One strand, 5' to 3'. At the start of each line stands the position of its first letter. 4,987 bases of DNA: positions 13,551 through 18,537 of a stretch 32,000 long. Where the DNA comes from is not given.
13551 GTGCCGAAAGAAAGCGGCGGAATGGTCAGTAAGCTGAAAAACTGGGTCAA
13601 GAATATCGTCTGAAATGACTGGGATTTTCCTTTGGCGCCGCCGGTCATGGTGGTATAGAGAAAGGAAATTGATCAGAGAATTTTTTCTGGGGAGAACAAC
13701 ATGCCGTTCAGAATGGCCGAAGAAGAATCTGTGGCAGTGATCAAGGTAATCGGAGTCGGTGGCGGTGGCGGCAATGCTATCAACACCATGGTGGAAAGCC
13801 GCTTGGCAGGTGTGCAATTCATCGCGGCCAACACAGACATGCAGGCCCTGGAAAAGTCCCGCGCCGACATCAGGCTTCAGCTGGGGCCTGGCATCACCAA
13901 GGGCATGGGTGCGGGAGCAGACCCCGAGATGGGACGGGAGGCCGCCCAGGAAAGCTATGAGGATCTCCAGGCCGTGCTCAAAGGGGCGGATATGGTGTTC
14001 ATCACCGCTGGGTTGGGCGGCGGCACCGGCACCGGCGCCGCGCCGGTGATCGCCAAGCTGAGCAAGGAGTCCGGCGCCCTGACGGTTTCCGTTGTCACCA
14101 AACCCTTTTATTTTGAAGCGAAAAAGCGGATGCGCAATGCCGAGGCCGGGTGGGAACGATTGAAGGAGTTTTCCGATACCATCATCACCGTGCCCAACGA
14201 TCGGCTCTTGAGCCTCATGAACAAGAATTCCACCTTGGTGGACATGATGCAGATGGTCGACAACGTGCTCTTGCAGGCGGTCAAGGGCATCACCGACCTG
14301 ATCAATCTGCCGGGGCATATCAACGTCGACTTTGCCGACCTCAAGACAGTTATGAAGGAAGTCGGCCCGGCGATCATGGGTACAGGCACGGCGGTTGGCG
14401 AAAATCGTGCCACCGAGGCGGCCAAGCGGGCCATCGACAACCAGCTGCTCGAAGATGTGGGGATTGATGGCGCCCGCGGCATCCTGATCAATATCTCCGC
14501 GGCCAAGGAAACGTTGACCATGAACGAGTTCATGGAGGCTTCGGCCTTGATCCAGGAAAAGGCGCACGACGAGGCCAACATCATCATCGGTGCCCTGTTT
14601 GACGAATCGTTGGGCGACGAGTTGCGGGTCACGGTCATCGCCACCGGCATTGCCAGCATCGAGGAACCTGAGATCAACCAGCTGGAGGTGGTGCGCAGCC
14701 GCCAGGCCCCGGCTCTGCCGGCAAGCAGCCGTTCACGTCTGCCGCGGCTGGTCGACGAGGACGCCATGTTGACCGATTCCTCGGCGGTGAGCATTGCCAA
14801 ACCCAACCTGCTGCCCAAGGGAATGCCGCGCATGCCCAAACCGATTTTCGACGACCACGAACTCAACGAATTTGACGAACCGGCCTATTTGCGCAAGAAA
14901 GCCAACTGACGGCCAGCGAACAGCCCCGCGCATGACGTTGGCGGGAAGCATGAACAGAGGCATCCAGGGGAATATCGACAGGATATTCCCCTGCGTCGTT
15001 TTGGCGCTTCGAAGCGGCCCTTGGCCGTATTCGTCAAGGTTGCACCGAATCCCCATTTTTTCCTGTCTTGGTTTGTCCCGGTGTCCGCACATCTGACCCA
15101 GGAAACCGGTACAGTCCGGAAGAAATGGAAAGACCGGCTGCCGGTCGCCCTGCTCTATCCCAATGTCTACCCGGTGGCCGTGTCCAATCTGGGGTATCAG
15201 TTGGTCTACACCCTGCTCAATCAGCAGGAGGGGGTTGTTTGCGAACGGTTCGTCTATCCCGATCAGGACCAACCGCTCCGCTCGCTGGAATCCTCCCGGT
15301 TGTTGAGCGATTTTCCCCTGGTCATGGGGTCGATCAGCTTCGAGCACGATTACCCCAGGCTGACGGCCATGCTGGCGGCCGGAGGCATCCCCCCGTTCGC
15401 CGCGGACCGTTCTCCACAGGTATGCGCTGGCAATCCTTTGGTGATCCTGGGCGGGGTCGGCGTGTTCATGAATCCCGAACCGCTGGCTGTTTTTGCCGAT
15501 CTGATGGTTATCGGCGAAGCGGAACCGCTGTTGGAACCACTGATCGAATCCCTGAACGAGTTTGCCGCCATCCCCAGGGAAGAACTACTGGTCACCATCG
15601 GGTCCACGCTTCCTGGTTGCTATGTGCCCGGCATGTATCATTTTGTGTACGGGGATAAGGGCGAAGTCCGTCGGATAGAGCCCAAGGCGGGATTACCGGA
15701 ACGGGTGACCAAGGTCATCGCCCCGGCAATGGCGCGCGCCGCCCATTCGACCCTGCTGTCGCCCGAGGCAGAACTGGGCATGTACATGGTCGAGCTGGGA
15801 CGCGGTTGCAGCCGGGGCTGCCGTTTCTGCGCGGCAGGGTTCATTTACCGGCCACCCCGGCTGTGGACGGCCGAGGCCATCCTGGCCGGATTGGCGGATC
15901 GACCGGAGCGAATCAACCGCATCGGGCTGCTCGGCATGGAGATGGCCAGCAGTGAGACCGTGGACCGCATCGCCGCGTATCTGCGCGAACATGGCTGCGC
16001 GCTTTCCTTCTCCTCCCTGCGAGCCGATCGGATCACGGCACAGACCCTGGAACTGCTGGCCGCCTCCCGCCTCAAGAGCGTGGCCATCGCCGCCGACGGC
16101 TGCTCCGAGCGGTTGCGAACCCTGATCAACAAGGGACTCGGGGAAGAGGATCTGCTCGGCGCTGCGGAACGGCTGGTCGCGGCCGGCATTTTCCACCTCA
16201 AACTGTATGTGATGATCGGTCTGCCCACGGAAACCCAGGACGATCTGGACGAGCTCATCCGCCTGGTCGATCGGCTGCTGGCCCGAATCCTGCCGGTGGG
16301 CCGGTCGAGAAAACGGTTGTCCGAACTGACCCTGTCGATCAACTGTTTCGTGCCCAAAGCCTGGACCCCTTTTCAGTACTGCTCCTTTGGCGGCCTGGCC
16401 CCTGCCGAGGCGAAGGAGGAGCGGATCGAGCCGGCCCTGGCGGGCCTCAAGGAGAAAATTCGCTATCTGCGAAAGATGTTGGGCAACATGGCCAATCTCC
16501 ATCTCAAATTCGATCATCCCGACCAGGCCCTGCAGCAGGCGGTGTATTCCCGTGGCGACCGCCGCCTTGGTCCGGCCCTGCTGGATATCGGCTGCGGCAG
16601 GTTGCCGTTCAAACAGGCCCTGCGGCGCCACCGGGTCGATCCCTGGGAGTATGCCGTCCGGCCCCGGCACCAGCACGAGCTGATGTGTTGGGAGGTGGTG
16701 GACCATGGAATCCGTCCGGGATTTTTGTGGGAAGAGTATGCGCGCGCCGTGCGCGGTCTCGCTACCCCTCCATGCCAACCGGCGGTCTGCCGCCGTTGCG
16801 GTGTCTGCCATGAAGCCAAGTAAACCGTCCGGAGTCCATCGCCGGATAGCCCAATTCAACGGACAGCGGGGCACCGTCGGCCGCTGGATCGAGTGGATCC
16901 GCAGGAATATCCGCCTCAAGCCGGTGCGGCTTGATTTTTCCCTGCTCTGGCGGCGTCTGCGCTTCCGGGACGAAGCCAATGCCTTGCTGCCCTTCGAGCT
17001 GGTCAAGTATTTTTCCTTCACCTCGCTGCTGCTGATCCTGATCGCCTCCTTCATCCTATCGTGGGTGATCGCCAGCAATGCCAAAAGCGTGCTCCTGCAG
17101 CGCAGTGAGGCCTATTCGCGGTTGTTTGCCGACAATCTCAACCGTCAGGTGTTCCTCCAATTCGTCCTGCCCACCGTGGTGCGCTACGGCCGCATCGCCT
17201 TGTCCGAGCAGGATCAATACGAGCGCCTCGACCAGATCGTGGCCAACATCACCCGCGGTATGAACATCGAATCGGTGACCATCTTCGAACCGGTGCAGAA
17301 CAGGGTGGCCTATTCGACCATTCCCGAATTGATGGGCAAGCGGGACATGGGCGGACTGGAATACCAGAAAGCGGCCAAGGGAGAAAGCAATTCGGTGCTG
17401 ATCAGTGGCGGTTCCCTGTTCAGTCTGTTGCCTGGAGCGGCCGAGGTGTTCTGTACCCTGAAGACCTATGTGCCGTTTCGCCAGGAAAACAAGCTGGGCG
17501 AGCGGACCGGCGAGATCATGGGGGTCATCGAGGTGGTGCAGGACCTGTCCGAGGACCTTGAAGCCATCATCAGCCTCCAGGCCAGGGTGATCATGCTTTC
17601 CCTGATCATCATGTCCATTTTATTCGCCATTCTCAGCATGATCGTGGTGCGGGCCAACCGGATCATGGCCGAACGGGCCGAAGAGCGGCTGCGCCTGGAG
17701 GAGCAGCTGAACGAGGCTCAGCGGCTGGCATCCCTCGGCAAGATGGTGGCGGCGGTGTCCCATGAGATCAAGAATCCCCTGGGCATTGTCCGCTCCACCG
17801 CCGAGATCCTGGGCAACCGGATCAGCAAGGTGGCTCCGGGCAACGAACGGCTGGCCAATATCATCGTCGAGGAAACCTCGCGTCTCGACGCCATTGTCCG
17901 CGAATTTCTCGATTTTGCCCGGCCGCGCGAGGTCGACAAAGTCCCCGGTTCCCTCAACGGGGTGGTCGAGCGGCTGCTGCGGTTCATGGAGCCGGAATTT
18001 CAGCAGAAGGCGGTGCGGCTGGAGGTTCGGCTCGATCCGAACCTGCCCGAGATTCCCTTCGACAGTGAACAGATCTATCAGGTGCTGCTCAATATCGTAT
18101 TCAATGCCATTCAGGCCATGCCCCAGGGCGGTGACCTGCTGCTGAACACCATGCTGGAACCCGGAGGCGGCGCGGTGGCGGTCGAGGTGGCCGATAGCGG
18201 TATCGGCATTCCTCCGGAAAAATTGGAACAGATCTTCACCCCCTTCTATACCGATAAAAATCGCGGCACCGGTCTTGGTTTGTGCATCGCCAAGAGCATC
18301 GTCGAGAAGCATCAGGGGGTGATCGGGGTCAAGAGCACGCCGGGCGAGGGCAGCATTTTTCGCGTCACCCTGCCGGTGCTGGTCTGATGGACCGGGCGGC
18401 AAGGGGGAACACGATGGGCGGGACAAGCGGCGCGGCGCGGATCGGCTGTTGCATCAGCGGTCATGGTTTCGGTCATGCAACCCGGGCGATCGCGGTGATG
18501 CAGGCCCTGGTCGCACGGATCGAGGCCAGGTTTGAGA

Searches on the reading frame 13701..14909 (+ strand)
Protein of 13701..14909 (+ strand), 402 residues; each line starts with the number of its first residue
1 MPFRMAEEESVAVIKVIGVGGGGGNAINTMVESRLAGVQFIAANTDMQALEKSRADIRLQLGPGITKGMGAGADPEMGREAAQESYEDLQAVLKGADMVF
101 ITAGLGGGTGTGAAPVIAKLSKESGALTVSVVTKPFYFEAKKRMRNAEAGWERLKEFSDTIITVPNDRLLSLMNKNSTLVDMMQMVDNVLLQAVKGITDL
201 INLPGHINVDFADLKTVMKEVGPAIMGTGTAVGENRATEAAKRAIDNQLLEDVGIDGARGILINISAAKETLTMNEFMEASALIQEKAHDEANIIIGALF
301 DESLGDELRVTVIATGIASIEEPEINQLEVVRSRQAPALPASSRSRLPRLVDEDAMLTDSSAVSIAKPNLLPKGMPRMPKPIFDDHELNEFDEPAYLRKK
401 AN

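Call 23: search_protein_families(library=pfam, proteins=[window:13701-14909:+], max_evalue=0.001)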
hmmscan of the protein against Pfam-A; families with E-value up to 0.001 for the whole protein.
window:13701-14909:+ (402 aa): 2 families
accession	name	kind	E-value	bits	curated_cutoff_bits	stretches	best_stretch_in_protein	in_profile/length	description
PF00091.31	Tubulin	-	3.4e-48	164.9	33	1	14-173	2-189/190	Tubulin/FtsZ family, GTPase domain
PF12327.13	FtsZ_C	-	2.6e-28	98.6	27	1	222-317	1-94/95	FtsZ family, C-terminal domain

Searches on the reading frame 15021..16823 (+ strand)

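Call 62: search_protein_families(library=pfam, proteins=[window:15021-16823:+], max_evalue=0.001)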
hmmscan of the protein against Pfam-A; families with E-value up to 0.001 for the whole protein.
window:15021-16823:+ (600 aa): 2 families
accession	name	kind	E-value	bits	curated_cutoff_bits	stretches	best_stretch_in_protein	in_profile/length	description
PF19864.5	Radical_SAM_N2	-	8.8e-32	110.1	29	1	58-203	1-151/151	Radical SAM proteins, N-terminal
PF04055.27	Radical_SAM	-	1.2e-17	65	29.5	1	258-416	2-166/166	Radical SAM superfamily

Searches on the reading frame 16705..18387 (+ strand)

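Call 22: search_protein_families(library=pfam, proteins=[window:16705-18387:+], max_evalue=0.001)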
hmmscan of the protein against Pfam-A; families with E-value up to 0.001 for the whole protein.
window:16705-18387:+ (560 aa): 2 families
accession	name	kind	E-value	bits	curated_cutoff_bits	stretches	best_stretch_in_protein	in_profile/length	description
PF02518.31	HATPase_c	-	5.9e-27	94.7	26.4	1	453-558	2-109/111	Histidine kinase-, DNA gyrase B-, and HSP90-like ATPase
PF00512.31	HisKA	-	6.4e-14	52.2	26.9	1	344-407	2-63/66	His Kinase A (phospho-acceptor) domain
